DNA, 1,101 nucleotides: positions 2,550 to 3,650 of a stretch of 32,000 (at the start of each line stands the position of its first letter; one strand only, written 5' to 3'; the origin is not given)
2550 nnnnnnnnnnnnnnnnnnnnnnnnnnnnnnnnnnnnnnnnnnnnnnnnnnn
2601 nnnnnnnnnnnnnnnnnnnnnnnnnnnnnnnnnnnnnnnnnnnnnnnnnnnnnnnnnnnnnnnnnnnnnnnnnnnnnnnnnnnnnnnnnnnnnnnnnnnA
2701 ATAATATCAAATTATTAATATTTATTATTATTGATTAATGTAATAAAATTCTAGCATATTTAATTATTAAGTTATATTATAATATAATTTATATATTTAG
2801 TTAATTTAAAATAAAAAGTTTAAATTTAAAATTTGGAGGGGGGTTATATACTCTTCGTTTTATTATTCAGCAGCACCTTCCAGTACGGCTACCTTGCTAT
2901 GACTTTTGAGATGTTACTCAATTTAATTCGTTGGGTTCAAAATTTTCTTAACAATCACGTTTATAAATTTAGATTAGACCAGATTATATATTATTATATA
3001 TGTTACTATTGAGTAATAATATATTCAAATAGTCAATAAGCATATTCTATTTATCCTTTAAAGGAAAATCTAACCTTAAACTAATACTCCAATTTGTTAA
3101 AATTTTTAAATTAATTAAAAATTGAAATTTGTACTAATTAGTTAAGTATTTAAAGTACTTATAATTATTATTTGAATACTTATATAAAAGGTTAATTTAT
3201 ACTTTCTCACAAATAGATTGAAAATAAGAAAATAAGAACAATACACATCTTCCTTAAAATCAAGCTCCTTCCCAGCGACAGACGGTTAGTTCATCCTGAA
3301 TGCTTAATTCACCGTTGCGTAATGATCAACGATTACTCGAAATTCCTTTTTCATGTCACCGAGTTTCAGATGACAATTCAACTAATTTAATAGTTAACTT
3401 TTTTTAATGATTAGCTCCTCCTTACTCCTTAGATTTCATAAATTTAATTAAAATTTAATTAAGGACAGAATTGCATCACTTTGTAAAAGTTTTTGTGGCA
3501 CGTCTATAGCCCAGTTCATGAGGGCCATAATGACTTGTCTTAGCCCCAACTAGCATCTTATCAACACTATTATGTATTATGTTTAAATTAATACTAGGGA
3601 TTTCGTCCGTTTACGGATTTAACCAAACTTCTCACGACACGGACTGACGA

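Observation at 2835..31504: Strand-specific C-rich heptamer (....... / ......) downstream of nine genes: candidate mitochondrial RNA 3'-end processing signal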

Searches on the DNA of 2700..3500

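Call 56: search_rna_families(source=window, start=2700, end=3500, threshold=evalue, max_evalue=1, show_alignments=2)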
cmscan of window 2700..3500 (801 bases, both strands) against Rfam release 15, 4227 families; matches with E-value up to 1: 1.
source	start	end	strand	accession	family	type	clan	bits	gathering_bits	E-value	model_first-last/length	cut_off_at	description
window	3255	3500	-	RF00177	SSU_rRNA_bacteria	Gene; rRNA;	CL00111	39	50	1e-09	1223-1533/1533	5'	Bacterial small subunit ribosomal RNA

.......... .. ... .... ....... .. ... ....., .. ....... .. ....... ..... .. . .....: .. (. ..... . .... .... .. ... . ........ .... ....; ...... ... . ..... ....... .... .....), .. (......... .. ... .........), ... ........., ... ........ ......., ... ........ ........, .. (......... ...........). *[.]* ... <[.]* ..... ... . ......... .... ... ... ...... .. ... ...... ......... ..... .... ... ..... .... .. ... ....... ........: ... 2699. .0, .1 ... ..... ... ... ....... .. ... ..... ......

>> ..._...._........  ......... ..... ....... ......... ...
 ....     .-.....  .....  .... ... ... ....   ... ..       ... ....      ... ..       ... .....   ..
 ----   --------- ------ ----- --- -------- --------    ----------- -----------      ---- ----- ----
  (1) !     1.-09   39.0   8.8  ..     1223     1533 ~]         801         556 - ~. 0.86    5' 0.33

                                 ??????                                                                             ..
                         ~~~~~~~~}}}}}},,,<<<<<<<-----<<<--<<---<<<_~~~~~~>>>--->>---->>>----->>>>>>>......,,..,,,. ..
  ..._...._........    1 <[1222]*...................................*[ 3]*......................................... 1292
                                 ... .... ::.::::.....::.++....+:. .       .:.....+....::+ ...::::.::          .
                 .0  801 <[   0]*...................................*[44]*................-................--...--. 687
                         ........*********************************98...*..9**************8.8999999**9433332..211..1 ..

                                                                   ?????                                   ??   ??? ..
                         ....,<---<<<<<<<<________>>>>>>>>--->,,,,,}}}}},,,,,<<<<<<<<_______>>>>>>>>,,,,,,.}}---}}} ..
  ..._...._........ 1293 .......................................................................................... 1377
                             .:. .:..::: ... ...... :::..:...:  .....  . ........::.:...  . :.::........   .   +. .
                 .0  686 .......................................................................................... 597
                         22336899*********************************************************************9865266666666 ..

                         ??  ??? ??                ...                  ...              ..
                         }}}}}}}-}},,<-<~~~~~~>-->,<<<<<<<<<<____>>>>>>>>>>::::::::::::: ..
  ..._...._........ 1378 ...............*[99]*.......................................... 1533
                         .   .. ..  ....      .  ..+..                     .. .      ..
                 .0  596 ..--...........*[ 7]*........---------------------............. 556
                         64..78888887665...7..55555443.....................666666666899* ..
